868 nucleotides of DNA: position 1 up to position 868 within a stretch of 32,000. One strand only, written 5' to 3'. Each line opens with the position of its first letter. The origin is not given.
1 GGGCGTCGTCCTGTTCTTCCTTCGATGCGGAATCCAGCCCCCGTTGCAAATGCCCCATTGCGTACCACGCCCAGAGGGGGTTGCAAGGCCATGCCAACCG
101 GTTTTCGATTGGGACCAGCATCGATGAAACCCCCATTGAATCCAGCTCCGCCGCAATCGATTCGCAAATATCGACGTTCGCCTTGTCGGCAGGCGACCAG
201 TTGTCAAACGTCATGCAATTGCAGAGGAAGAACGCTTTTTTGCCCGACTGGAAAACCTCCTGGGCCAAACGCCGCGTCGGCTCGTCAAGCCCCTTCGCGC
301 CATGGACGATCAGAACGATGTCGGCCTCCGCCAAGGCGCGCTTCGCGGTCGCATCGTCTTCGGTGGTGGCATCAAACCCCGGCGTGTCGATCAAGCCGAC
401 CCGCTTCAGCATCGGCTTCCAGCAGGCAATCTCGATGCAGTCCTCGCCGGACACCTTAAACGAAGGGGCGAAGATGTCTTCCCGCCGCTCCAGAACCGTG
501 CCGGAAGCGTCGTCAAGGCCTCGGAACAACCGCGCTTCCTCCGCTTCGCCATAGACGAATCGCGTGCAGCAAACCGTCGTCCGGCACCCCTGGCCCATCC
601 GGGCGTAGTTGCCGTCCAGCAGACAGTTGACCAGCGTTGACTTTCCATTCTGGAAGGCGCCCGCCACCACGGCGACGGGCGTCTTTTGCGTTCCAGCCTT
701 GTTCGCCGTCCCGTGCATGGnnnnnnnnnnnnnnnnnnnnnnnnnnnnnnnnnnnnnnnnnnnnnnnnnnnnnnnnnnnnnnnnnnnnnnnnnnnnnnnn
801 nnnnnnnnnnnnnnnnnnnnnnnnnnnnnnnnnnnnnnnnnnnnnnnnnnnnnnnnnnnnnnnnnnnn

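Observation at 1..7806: Operon of four divergent dynamin-family GTPase paralogs with a divergent XRE regulator: candidate multi-dynamin (Eleos-like?) system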

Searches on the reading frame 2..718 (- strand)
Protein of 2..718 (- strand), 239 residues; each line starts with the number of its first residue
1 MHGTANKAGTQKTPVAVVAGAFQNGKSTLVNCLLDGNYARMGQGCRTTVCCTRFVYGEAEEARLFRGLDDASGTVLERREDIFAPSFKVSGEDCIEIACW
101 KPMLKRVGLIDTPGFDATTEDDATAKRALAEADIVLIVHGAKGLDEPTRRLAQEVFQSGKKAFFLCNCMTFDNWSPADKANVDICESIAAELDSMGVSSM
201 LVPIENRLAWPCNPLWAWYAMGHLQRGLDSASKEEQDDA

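Call 9: search_protein_families(library=pfam, proteins=[window:2-718:-], max_evalue=0.1)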
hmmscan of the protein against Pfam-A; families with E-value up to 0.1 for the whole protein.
window:2-718:- (239 aa): 5 families
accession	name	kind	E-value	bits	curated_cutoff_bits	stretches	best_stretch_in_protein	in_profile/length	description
PF00350.29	Dynamin_N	-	4e-11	43.7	27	1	17-164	2-163/168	Dynamin family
PF01926.29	MMR_HSR1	-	3.2e-06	27.6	21.9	1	17-166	3-111/113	50S ribosome-binding GTPase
PF00009.33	GTP_EFTU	-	0.00013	22.1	26.5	1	16-169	6-131/188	Elongation factor Tu GTP binding domain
PF09818.15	ABC_ATPase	-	0.0031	17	23.2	1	11-69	78-136/283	P-loop domain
PF06080.18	DUF938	-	0.026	14.7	27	1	158-214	36-91/202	Protein of unknown function (DUF938)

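Call 10: search_protein_families(library=padloc, proteins=[window:2-718:-], max_evalue=0.1)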
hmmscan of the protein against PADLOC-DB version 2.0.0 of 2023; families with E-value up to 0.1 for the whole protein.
window:2-718:- (239 aa): 3 families
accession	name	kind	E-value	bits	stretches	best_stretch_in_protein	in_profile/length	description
PDLC03839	LeoA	-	1.7e-11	41.9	2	106-160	104-161/559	-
PDLC03841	LeoBC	-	3.1e-07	27.9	1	106-170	123-190/601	-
PDLC04790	PDC-S01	-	0.0027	14.5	1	10-36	24-50/422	-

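Call 11: search_protein_families(library=ncbifam, proteins=[window:2-718:-], max_evalue=0.1)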
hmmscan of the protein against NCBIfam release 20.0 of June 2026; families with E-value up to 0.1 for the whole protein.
window:2-718:- (239 aa): 10 families
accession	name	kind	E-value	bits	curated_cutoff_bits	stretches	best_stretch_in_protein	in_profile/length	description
TIGR03594.1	GTPase_EngA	equivalog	3.3e-05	23.1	306.7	1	105-168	48-117/432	ribosome biogenesis GTPase Der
NF000908.1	PRK00089.1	equivalog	0.0001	21.7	237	0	109-168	55-119/291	GTPase Era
TIGR00231.1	small_GTP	domain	0.00035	20.4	42.5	1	13-166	3-119/164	GTP-binding protein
NF001964.0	PRK00741.1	equivalog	0.0022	16.5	473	1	105-155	81-129/529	peptide chain release factor 3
TIGR00503.1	prfC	equivalog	0.0034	15.9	466.95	1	107-153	82-126/527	peptide chain release factor 3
TIGR00436.1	era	equivalog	0.01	15.2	116.25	0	18-48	5-35/270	GTPase Era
TIGR03918.1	GTP_HydF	equivalog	0.02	13.8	325.55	0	106-169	57-125/392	[FeFe] hydrogenase H-cluster maturation GTPase HydF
NF007071.0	PRK09518.1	equivalog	0.034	12.6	953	0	6-37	264-295/706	bifunctional cytidylate kinase/GTPase Der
NF002828.0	PRK03003.1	equivalog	0.044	12.4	631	0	7-36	34-63/477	ribosome biogenesis GTPase Der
NF009381.0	PRK12740.1-5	subfamily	0.058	11.8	583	0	105-173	74-140/692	elongation factor G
